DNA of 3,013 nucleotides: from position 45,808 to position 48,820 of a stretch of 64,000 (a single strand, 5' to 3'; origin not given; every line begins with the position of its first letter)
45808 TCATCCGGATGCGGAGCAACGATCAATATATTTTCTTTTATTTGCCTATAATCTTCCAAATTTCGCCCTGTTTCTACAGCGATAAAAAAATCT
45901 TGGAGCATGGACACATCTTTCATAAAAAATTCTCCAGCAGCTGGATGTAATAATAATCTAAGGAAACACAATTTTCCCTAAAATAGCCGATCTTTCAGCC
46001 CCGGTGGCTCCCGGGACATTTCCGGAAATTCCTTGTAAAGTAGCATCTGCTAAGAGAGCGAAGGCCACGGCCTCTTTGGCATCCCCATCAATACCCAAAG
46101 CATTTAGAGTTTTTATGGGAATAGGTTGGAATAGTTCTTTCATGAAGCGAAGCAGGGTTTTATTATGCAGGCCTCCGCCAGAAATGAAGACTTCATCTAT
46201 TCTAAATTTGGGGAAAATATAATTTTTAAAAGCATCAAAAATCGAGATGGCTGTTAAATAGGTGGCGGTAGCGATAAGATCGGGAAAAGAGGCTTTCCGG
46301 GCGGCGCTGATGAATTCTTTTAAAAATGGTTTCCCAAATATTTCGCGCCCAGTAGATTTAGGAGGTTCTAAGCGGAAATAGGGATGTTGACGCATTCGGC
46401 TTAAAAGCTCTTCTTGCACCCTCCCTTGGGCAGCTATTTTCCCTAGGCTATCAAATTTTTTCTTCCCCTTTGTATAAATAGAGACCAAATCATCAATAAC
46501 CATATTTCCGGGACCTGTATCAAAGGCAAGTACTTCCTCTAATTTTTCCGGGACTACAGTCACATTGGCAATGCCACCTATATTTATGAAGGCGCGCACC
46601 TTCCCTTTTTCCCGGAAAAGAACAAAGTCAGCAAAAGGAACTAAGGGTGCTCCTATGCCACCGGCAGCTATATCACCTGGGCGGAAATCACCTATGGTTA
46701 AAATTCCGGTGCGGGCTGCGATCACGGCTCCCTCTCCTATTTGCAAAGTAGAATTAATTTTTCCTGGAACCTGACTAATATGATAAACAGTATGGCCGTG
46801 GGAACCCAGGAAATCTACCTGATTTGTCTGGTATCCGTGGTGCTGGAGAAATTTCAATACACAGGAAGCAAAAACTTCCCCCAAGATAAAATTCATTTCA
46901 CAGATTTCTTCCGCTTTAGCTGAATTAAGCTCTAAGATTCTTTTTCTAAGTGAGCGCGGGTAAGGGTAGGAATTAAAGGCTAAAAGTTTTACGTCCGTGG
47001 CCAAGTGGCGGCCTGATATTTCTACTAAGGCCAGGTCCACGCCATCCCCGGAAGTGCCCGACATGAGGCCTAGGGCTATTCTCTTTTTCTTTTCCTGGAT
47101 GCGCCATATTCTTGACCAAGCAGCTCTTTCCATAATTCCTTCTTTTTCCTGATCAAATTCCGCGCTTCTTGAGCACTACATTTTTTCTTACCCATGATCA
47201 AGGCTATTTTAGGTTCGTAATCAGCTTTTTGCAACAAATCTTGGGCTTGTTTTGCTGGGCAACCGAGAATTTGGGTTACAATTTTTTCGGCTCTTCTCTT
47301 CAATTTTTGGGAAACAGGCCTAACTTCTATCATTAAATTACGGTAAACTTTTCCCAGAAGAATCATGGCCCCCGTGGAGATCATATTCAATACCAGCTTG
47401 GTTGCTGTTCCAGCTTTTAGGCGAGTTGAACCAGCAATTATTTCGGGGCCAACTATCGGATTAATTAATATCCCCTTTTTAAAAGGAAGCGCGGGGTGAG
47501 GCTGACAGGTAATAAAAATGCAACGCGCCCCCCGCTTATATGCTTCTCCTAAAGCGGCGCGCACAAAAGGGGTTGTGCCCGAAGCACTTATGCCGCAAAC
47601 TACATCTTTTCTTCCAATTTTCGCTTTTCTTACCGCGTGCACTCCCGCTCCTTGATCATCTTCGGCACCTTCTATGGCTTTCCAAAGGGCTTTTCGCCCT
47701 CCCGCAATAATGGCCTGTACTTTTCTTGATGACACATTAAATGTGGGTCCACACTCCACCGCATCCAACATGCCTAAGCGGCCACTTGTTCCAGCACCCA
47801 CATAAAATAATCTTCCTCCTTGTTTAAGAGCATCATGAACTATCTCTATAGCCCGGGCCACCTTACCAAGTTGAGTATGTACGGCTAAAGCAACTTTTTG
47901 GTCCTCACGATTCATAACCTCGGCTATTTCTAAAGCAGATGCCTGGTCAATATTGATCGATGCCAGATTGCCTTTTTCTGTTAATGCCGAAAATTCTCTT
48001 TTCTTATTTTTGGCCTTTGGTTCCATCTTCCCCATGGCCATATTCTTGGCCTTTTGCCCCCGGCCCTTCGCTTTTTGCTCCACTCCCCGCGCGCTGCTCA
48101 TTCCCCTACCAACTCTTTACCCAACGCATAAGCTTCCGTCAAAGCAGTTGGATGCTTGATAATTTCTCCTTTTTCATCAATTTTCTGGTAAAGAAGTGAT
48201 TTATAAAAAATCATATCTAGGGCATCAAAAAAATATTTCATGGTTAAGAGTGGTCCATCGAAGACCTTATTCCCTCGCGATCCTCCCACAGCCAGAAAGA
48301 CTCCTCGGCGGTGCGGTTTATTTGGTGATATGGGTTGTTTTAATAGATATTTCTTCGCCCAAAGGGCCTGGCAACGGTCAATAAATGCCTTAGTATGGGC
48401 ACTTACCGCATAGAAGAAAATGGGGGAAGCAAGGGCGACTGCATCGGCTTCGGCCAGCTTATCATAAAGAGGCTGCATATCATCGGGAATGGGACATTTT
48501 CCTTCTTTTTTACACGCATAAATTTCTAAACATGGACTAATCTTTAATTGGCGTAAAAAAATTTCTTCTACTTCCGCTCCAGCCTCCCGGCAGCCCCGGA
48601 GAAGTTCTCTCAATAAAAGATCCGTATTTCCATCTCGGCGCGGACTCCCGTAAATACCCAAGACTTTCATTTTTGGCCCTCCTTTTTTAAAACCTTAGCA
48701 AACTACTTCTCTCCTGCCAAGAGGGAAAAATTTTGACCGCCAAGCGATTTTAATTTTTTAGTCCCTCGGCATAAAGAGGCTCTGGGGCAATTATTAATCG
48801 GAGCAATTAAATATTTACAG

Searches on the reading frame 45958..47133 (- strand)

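Call 66: search_protein_families(library=pfam, proteins=[window:45958-47133:-], max_evalue=0.00001)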
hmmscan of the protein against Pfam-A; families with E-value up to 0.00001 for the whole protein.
window:45958-47133:- (391 aa): 1 family
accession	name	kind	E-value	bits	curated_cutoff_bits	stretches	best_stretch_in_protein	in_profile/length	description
PF03702.20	AnmK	-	4.1e-103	345.7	24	1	21-389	4-365/367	Anhydro-N-acetylmuramic acid kinase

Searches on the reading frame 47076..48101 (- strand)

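Call 66: search_protein_families(library=pfam, proteins=[window:47076-48101:-], max_evalue=0.00001)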
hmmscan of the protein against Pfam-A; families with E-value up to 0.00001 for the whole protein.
window:47076-48101:- (341 aa): 4 families
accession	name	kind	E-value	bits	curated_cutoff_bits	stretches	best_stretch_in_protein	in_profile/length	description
PF22645.1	GKRP_SIS_N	-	8e-18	64.7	27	1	81-184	2-109/113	Glucokinase regulatory protein N-terminal SIS domain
PF13580.11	SIS_2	-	9e-11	42.4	27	1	74-198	14-137/138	SIS domain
PF22198.1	GKRP_SIS_2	-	1.4e-08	35.2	27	1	78-139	4-65/191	Glucokinase regulatory protein, second SIS domain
PF20741.3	GKRP-like_C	-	4.6e-06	27.6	27.7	0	254-297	1-44/100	C-terminal lid domain of glucokinase regulatory protein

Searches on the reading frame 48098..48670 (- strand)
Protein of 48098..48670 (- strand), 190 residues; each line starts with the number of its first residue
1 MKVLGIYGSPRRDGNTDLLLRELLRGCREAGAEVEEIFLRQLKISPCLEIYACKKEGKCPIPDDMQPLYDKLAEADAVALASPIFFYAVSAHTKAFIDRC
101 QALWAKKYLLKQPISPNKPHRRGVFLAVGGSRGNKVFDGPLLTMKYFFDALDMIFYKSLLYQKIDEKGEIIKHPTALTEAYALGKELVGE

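Call 13: find_encoding_contigs(protein=window:48098-48670:-, flank=10000, max_places=10)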
Protein window:48098-48670:- (190 aa): 1 contig read that carries it; 1 place shown.
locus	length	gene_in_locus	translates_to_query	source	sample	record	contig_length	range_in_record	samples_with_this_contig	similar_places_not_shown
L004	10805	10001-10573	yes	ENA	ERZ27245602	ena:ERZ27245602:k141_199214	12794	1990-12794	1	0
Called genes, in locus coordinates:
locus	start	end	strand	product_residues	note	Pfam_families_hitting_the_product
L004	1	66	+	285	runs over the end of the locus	PF09699:Paired_CXXCH_1 (faint), PF22113:Mtrc-MtrF_II-IV_dom (faint), PF14537:Cytochrom_c3_2, PF14522:Cytochrome_C7 (weak)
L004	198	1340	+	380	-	PF02771:Acyl-CoA_dh_N, PF02770:Acyl-CoA_dh_M, PF00441:Acyl-CoA_dh_1, PF08028:Acyl-CoA_dh_2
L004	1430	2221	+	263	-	PF01012:ETF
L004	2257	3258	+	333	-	PF01012:ETF, PF00766:ETF_alpha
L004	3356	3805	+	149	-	PF01575:MaoC_dehydratas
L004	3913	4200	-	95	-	PF00216:Bac_DNA_binding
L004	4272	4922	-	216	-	PF00691:OmpA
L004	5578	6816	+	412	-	PF02310:B12-binding, PF04055:Radical_SAM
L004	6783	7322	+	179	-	PF13404:HTH_AsnC-type, PF13412:HTH_24 (faint), PF22451:NirdL-like_HTH, PF17805:AsnC_trans_reg2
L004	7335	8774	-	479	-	PF00282:Pyridoxal_deC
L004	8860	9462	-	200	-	PF00857:Isochorismatase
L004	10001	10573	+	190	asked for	PF02525:Flavodoxin_2, PF03358:FMN_red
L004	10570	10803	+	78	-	?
